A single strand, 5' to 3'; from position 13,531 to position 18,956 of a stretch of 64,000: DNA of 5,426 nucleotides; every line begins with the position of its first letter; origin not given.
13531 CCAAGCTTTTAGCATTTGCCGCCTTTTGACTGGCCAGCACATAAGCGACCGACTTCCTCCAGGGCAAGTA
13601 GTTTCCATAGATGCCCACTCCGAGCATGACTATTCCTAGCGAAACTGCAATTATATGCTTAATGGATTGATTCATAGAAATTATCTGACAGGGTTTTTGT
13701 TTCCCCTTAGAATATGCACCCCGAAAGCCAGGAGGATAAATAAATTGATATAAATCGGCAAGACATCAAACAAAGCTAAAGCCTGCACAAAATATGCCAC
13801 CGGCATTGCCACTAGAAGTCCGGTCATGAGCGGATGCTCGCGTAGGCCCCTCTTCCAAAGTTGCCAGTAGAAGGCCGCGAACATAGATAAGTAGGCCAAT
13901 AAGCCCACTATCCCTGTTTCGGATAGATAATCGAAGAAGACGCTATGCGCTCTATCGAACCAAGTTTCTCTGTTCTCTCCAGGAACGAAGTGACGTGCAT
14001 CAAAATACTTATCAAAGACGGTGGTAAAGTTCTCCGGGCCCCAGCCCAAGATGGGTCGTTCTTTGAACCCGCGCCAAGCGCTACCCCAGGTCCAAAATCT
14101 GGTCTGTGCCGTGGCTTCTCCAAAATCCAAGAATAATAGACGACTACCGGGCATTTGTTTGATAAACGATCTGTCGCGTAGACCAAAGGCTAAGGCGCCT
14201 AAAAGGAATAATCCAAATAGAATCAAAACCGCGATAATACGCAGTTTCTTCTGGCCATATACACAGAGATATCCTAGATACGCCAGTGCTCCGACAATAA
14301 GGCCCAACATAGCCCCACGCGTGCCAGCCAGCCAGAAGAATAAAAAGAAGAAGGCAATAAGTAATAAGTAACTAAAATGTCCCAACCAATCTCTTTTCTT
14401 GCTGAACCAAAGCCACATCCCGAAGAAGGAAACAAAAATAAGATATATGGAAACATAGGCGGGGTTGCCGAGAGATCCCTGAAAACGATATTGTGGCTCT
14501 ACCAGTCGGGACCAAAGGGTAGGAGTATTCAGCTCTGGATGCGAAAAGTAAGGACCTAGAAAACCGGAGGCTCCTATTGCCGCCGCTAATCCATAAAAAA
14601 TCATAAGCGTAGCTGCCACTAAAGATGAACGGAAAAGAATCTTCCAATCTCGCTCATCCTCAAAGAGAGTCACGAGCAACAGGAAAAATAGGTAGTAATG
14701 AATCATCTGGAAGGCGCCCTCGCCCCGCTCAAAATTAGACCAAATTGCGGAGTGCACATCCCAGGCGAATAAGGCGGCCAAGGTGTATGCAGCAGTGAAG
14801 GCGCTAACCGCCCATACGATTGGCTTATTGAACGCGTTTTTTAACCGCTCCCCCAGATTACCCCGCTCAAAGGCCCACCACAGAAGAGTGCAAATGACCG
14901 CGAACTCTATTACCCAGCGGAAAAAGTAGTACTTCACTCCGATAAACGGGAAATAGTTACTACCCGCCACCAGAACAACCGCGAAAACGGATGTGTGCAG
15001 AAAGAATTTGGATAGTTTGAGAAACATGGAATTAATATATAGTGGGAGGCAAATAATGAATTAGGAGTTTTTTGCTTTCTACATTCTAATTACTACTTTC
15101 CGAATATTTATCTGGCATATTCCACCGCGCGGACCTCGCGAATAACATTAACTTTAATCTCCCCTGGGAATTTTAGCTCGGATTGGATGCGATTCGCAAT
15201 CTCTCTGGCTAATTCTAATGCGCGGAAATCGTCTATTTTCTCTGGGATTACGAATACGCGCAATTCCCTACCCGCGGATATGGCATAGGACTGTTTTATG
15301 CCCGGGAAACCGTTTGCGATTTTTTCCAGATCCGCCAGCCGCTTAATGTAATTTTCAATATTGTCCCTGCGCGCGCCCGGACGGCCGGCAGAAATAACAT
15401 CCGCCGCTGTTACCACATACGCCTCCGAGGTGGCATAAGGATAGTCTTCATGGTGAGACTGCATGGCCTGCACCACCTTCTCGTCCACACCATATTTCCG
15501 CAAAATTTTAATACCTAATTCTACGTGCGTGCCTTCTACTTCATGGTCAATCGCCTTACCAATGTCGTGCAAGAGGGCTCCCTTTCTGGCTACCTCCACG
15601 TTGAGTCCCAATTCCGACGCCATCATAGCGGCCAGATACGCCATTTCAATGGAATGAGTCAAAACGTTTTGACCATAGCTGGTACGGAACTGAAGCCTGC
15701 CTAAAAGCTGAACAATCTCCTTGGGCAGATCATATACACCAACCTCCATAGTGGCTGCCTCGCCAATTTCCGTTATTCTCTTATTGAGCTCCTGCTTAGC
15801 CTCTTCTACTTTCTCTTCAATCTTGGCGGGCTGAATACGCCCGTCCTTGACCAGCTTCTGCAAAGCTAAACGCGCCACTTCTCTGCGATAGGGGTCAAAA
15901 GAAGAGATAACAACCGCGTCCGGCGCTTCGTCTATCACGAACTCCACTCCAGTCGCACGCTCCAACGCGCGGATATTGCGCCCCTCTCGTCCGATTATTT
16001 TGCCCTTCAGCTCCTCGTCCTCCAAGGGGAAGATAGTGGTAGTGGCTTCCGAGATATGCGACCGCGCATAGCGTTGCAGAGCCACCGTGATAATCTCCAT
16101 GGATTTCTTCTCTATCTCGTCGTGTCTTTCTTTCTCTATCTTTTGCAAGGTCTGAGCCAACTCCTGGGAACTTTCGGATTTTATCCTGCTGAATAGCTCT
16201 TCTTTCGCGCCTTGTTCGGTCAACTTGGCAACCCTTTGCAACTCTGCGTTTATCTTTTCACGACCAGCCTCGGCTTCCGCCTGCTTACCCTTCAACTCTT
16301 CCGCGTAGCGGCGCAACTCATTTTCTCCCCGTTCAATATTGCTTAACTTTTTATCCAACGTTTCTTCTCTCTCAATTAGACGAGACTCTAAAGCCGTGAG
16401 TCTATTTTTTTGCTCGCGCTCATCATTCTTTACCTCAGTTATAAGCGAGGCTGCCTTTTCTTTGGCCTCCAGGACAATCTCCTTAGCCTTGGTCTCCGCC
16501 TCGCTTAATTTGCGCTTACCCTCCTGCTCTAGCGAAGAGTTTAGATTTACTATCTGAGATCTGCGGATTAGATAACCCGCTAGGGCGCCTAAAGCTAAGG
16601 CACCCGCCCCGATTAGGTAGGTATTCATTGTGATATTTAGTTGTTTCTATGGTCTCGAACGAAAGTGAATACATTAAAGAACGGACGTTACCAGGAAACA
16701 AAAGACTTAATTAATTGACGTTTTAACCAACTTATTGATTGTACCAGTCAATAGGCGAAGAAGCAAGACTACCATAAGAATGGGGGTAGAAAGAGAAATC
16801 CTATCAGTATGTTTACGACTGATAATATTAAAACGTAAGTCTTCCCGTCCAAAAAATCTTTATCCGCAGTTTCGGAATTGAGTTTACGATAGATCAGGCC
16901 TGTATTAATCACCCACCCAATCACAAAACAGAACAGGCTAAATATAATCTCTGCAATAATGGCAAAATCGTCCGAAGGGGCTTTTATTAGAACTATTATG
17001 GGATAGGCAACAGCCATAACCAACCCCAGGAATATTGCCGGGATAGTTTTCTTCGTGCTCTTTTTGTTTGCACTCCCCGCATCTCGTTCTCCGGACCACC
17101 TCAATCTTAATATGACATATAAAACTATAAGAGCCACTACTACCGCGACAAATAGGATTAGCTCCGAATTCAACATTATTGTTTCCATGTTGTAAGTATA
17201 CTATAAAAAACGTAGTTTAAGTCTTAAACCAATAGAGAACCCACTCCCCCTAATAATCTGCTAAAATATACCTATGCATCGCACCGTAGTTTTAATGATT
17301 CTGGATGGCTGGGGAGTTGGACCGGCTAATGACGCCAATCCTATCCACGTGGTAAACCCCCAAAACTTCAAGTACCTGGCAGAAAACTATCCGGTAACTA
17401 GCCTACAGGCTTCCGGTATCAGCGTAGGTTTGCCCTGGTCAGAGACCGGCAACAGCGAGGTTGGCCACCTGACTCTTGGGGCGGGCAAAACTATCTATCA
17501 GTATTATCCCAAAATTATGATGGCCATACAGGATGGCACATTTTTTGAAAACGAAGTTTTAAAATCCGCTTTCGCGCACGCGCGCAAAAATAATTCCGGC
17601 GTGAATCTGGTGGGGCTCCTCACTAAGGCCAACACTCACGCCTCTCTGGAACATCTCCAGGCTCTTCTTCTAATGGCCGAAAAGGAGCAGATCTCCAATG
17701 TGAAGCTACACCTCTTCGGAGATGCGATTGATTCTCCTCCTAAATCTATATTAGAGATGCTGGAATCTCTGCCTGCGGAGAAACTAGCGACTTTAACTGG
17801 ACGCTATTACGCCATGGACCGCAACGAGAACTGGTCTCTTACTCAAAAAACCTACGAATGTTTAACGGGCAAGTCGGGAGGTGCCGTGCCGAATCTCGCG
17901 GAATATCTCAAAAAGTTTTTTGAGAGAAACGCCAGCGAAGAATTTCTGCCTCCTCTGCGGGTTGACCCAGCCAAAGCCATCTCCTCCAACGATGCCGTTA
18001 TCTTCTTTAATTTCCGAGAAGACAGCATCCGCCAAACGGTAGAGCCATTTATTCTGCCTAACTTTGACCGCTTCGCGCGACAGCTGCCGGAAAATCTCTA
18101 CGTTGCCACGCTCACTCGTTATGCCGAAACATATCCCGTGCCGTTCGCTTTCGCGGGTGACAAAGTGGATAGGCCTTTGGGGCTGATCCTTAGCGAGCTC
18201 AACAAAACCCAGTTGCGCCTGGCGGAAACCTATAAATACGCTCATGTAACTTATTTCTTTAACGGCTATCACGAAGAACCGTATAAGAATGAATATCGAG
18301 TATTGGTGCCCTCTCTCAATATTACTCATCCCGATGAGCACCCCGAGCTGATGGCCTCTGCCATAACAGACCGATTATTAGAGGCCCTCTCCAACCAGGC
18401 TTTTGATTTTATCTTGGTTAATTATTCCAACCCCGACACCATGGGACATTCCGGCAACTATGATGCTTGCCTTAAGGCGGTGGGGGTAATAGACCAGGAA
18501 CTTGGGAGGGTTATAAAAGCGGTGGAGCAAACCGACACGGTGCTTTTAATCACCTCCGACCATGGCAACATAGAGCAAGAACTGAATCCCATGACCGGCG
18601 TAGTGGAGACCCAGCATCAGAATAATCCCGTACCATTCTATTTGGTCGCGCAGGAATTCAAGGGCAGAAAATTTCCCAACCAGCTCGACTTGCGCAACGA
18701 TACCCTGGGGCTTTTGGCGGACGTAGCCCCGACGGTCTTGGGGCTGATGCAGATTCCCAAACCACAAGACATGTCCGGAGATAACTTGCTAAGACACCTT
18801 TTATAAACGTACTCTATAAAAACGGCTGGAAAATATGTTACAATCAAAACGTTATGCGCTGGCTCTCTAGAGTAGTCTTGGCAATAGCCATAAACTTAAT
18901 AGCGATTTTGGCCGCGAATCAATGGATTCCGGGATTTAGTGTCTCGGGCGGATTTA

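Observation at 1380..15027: Minus-strand glycan locus: Gmd plus a ColD/E1-type His-variant PLP 3-dehydratase plus three Fcl/ColC paralogs, pointing to a 3,6-dideoxyhexose (colitose-like) GDP-sugar pathway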

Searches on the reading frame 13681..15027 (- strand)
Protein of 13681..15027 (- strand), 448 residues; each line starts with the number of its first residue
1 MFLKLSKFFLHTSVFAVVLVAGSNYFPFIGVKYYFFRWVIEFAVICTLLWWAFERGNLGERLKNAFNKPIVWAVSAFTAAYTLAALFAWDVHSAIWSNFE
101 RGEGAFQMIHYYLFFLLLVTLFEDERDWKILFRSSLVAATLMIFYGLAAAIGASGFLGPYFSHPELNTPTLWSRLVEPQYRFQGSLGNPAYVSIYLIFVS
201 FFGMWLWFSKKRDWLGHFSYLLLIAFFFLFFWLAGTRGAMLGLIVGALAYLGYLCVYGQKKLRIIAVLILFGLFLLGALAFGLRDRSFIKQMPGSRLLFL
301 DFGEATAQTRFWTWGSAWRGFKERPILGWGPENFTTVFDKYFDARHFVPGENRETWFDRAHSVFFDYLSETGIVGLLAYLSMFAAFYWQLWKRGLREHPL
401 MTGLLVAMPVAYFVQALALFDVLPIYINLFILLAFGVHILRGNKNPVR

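Call 5: search_protein_families(library=pfam, proteins=[window:13681-15027:-], max_evalue=0.01)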
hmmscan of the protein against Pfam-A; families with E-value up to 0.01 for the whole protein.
window:13681-15027:- (448 aa): 1 family
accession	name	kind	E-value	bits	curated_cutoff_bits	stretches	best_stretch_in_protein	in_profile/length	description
PF04932.20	Wzy_C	-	4.6e-16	59.4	31.7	1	223-380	2-149/149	O-Antigen ligase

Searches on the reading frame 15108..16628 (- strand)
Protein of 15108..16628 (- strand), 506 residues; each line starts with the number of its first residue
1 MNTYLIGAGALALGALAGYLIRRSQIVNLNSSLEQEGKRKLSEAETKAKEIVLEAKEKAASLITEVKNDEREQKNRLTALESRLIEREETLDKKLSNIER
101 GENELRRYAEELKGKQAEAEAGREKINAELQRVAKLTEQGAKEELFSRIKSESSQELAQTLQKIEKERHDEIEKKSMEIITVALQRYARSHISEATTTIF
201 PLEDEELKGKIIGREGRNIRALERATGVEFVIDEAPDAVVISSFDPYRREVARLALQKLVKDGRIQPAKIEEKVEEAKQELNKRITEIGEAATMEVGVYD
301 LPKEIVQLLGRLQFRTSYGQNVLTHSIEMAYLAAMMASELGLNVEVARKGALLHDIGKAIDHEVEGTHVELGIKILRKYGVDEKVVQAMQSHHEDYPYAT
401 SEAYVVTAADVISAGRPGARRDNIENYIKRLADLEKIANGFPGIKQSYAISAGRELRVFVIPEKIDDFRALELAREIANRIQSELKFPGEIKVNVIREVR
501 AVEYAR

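Call 5: search_protein_families(library=pfam, proteins=[window:15108-16628:-], max_evalue=0.01)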
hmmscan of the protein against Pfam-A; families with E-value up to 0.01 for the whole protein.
window:15108-16628:- (506 aa): 4 families
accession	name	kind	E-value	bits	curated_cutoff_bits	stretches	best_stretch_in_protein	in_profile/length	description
PF12072.13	RNase_Y_N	-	2.9e-28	99.1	32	1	10-190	9-200/201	RNase Y N-terminal region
PF01966.28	HD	-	6e-20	72.1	22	1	322-414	1-115/116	HD domain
PF00013.35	KH_1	-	5.8e-07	29.6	21.5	1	205-257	8-65/66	KH domain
PF08668.18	HDOD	-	8.3e-06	25.9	22.9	1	320-360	93-134/196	HDOD domain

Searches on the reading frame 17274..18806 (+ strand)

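Call 10: search_protein_families(library=pfam, proteins=[window:17274-18806:+], max_evalue=0.0001)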
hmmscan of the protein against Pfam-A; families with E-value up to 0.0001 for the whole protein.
window:17274-18806:+ (510 aa): 4 families
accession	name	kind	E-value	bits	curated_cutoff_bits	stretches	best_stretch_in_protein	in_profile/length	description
PF01676.23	Metalloenzyme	-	1.4e-60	205.4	24.3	1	4-495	2-251/252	Metalloenzyme superfamily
PF06415.18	iPGM_N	-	1.3e-49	169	27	1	81-284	1-216/217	BPG-independent PGAM N-terminus (iPGM_N)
PF01663.27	Phosphodiest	-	4e-09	37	23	1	330-431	123-220/342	Type I phosphodiesterase / nucleotide pyrophosphatase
PF00884.28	Sulfatase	-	4.8e-05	23.3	25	1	353-494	200-301/301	Sulfatase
